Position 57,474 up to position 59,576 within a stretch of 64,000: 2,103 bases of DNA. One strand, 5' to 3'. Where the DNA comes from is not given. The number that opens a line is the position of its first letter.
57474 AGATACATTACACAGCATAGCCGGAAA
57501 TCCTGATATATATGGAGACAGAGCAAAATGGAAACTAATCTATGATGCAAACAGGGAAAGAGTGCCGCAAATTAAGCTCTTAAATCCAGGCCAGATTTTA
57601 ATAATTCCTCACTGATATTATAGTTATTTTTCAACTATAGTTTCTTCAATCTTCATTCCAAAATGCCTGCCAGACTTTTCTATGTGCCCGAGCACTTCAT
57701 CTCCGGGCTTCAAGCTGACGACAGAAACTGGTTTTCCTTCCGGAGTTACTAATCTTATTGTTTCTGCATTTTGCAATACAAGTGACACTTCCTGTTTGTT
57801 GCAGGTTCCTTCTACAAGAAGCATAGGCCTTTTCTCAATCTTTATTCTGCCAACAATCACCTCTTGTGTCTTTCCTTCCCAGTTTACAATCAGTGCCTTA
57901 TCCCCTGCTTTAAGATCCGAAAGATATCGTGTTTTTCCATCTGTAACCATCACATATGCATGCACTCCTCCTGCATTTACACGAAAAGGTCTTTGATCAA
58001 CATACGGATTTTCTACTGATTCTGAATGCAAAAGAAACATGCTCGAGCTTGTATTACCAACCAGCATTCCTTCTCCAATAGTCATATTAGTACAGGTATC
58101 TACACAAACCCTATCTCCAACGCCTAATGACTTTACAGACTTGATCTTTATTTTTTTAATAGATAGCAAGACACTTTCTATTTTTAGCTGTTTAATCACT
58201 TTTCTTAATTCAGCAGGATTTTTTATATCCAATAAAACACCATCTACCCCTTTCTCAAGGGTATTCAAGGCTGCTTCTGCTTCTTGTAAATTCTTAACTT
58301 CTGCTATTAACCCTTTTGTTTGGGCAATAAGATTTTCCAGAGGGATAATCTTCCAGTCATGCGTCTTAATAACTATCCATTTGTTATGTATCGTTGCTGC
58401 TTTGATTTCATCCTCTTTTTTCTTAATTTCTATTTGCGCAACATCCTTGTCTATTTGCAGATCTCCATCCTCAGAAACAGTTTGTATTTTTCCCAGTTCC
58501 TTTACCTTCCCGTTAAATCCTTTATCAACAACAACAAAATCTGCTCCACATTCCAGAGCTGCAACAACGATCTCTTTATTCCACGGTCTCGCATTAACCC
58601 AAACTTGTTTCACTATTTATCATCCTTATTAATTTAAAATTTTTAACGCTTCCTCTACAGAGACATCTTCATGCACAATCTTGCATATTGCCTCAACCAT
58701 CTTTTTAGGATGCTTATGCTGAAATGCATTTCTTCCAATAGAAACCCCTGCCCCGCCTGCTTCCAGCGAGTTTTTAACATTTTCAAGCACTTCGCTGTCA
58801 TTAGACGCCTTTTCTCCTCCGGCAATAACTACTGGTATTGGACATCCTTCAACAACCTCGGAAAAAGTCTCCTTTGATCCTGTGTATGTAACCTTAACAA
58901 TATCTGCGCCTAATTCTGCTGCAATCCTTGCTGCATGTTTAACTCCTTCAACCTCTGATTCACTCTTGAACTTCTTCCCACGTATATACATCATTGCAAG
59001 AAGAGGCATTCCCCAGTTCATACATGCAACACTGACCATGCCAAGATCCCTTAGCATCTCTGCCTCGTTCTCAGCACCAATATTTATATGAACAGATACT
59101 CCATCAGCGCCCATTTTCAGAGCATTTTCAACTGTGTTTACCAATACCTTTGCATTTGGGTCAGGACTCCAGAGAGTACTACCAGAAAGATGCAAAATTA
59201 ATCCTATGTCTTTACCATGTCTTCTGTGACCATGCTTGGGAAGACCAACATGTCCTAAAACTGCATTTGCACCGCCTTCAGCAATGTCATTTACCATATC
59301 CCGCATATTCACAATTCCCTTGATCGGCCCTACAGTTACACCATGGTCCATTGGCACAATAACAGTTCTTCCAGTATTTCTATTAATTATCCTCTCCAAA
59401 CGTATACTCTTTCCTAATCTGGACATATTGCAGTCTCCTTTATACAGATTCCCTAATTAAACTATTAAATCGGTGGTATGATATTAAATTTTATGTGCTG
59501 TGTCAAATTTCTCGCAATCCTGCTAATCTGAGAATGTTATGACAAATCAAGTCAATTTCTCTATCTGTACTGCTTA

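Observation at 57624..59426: Archaeal-type shikimate-pathway entry (DhnA-type ADH synthase + DHQ synthase II) in a bacterial context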

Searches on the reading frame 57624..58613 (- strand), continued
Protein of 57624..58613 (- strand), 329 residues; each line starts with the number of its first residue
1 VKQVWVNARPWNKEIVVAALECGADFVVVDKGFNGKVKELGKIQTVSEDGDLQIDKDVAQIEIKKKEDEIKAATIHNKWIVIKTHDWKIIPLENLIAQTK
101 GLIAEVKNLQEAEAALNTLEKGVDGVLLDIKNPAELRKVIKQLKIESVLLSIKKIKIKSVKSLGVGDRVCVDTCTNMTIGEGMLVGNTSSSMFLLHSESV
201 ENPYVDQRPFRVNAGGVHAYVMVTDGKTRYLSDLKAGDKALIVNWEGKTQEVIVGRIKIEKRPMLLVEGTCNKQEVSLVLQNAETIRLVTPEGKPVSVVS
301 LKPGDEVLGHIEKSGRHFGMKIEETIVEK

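Call 28: find_encoding_contigs(protein=P0033, flank=10000, max_places=2)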
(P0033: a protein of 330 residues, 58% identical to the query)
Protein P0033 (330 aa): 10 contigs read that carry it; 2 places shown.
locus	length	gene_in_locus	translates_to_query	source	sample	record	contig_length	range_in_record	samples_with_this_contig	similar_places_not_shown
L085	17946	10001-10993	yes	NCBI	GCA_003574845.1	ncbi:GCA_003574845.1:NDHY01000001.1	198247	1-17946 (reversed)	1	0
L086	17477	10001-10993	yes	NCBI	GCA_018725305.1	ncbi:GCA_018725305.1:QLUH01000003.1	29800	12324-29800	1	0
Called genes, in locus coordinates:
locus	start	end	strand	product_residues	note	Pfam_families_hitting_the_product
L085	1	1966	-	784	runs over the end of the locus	PF07244:POTRA (weak), PF08478:POTRA_1 (faint), PF08479:POTRA_2 (faint), PF07244:POTRA, PF01103:Omp85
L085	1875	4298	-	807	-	PF02861:Clp_N, PF13191:AAA_16 (weak), PF00004:AAA, PF17871:AAA_lid_9, PF00004:AAA, PF07724:AAA_2, PF07728:AAA_5, PF10431:ClpB_D2-small, +7 more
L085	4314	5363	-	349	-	PF00217:ATP-gua_Ptrans, PF27454:McsB_C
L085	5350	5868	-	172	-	PF02151:UVR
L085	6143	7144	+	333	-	PF00579:tRNA-synt_1b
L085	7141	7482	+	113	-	PF01817:CM_2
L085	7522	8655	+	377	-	PF00155:Aminotran_1_2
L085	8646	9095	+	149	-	PF01797:Y1_Tnp (weak)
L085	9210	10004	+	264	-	PF01791:DeoC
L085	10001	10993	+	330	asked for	PF01959:DHQS, PF26558:DHQS_2nd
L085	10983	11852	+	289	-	PF03807:F420_oxidored (weak), PF02153:PDH_N, PF20463:PDH_C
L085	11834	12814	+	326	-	PF00480:ROK, PF01869:BcrAD_BadFG (faint)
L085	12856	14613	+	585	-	PF04453:LptD (weak)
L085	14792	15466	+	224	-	PF01797:Y1_Tnp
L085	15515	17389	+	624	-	PF00501:AMP-binding, PF23562:AMP-binding_C_3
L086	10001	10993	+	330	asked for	PF01959:DHQS, PF26558:DHQS_2nd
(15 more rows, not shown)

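Call 29: find_encoding_contigs(protein=P0059, flank=10000, max_places=2)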
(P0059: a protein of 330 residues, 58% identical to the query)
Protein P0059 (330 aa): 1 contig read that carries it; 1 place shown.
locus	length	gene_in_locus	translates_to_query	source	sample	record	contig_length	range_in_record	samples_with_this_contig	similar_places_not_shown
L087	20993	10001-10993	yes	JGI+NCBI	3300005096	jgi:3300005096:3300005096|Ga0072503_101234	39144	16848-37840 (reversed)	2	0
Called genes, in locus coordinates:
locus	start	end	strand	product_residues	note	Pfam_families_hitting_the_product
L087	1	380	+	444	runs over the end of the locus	PF00535:Glycos_transf_2, PF13641:Glyco_tranf_2_3 (weak), PF21969:MGS_GT (weak)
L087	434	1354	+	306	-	PF00535:Glycos_transf_2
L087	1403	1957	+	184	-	PF00300:His_Phos_1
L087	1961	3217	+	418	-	PF13439:Glyco_transf_4, PF00534:Glycos_transf_1, PF13692:Glyco_trans_1_4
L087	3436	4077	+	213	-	PF02163:Peptidase_M50 (weak)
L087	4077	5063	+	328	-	PF00579:tRNA-synt_1b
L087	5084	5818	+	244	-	PF02616:SMC_ScpA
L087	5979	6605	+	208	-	PF04079:SMC_ScpB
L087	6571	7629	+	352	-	PF01817:CM_2, PF00800:PDT, PF01842:ACT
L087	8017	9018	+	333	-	PF00155:Aminotran_1_2, PF01053:Cys_Met_Meta_PP (weak)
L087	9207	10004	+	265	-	PF01791:DeoC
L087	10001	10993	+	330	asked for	PF01959:DHQS, PF26558:DHQS_2nd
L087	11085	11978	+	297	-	PF03807:F420_oxidored (weak), PF02153:PDH_N, PF20463:PDH_C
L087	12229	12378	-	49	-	-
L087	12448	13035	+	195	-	-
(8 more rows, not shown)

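Call 50: predict_structure(alignment_id=A1)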
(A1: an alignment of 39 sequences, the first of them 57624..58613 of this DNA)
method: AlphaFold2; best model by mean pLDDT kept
length: 329 residues; sequences in the alignment: 39
mean_pLDDT: 81.6   pTM: 0.56
mean pLDDT of the five models: 81.6, 80.5, 79.4, 79.4, 77.1
residues with pLDDT >= 90: 101; 70-90: 167; 50-70: 43; < 50: 18
segments of 3 or more residues with pLDDT < 50: 200-208, 325-329
pLDDT, mean of each block of 10 residues (from residue 1): 88 91 90 89 90 90 82 83 71 68 87 72 84 89 67 94 89 78 89 80 45 69 81 85 88 84 92 89 88 91 95 63 49
secondary structure, 60 per line:
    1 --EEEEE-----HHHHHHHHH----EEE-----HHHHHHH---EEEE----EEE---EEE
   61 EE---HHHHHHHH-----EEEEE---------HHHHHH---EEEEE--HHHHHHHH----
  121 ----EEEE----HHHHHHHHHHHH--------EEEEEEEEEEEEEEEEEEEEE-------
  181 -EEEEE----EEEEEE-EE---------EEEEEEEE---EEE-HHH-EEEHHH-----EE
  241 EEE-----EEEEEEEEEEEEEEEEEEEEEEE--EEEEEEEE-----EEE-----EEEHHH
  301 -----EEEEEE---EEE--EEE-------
elements in order: E3-7 H13-21 E26-28 H34-40 E44-47 E52-54 E58-62 H66-73 E79-83 H93-98 E102-106 H109-116 E125-128 H133-144 E153-173 E182-186 E191-196 E209-216 E220-222 E228-230 E239-243 E249-271 E274-281 E287-289 E295-297 E306-311 E315-317 E320-322

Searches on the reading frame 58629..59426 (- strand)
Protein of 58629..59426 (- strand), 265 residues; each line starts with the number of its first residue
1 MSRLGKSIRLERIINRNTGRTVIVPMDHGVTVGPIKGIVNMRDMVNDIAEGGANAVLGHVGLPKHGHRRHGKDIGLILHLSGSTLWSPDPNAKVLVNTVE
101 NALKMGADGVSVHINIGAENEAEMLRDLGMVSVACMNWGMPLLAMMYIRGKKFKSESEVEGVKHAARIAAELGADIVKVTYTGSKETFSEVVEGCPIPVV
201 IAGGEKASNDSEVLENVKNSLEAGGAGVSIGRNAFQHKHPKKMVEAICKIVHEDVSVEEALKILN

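Call 3: search_protein_families(library=pfam, proteins=[window:58629-59426:-], max_evalue=0.01)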
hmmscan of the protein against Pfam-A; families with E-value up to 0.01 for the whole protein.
window:58629-59426:- (265 aa): 1 family
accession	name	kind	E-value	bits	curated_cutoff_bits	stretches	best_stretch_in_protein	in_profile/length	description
PF01791.15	DeoC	-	6.5e-65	219.4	23.8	1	21-237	1-229/229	DeoC/LacD family aldolase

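Call 4: search_protein_families(library=ncbifam, proteins=[window:58629-59426:-], max_evalue=0.01)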
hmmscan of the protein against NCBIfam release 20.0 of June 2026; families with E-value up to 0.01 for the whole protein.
window:58629-59426:- (265 aa): 12 families
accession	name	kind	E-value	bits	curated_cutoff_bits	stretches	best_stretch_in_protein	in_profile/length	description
NF005556.0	PRK07226.1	subfamily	1.4e-121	404.9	241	1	2-264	2-264/267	2-amino-3,7-dideoxy-D-threo-hept-6-ulosonate synthase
TIGR01949.1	ADH_synth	equivalog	9.6e-111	369.5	299.45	1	4-262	1-255/255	2-amino-3,7-dideoxy-D-threo-hept-6-ulosonate synthase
NF041223.1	BagB_FevI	exception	9.5e-66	221.6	500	1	4-253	7-256/257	bagremycin/ferroverdin biosynthesis DhnA-type aldolase BagB/FevI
NF040816.1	Fbpase1_Arch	equivalog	1e-58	198.9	430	1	3-264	5-270/271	class I fructose-bisphosphate aldolase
NF006081.0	PRK08227.1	equivalog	9.3e-49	166.3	297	1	5-263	35-285/291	3-hydroxy-5-phosphonooxypentane-2,4-dione thiolase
NF006704.0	PRK09250.1-1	equivalog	4.7e-26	91.4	277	2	17-182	36-211/308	class I fructose-bisphosphate aldolase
NF005321.0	PRK06852.1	equivalog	3.7e-19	69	420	1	103-265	135-305/308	aldolase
NF006707.0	PRK09250.1-4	equivalog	1.3e-14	54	327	1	17-191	67-253/355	class I fructose-bisphosphate aldolase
NF006706.0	PRK09250.1-3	equivalog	5.8e-11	41.9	664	1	39-184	92-243/350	class I fructose-bisphosphate aldolase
NF006705.0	PRK09250.1-2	equivalog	1.4e-09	37.3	682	1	17-188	64-247/349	class I fructose-bisphosphate aldolase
NF003376.0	PRK04452.1-2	subfamily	0.003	16.4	280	1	185-222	112-149/313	acetyl-CoA decarbonylase/synthase complex subunit delta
NF001273.0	PRK00230.1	equivalog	0.0033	16.8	193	0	206-252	184-230/233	orotidine-5'-phosphate decarboxylase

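Call 20: search_solved_structures(query=window:58629-59426:-, show_alignments=1, max_evalue=1e-10)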
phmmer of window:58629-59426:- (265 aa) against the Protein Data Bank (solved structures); distinct sequences matched with E-value up to 1e-10: 7.
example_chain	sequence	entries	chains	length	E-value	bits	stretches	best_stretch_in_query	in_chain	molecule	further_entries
2qjg_A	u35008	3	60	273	1e-103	349.5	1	3-263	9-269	Putative aldolase MJ0400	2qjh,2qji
1ojx_A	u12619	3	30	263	1.8e-32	116.1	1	13-261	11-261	FRUCTOSE-BISPHOSPHATE ALDOLASE CLASS I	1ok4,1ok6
1w8s_A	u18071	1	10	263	8.9e-32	113.8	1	13-261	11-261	FRUCTOSE-BISPHOSPHATE ALDOLASE CLASS I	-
2yce_A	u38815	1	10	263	1.7e-31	112.9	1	13-261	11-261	FRUCTOSE-BISPHOSPHATE ALDOLASE CLASS 1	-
3gkf_O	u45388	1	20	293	2e-31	112.7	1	5-261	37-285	Aldolase lsrF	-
3glc_A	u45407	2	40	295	2.1e-31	112.6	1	5-261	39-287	Aldolase lsrF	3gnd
4p2v_A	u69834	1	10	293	1.1e-30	110.2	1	5-261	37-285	Uncharacterized aldolase LsrF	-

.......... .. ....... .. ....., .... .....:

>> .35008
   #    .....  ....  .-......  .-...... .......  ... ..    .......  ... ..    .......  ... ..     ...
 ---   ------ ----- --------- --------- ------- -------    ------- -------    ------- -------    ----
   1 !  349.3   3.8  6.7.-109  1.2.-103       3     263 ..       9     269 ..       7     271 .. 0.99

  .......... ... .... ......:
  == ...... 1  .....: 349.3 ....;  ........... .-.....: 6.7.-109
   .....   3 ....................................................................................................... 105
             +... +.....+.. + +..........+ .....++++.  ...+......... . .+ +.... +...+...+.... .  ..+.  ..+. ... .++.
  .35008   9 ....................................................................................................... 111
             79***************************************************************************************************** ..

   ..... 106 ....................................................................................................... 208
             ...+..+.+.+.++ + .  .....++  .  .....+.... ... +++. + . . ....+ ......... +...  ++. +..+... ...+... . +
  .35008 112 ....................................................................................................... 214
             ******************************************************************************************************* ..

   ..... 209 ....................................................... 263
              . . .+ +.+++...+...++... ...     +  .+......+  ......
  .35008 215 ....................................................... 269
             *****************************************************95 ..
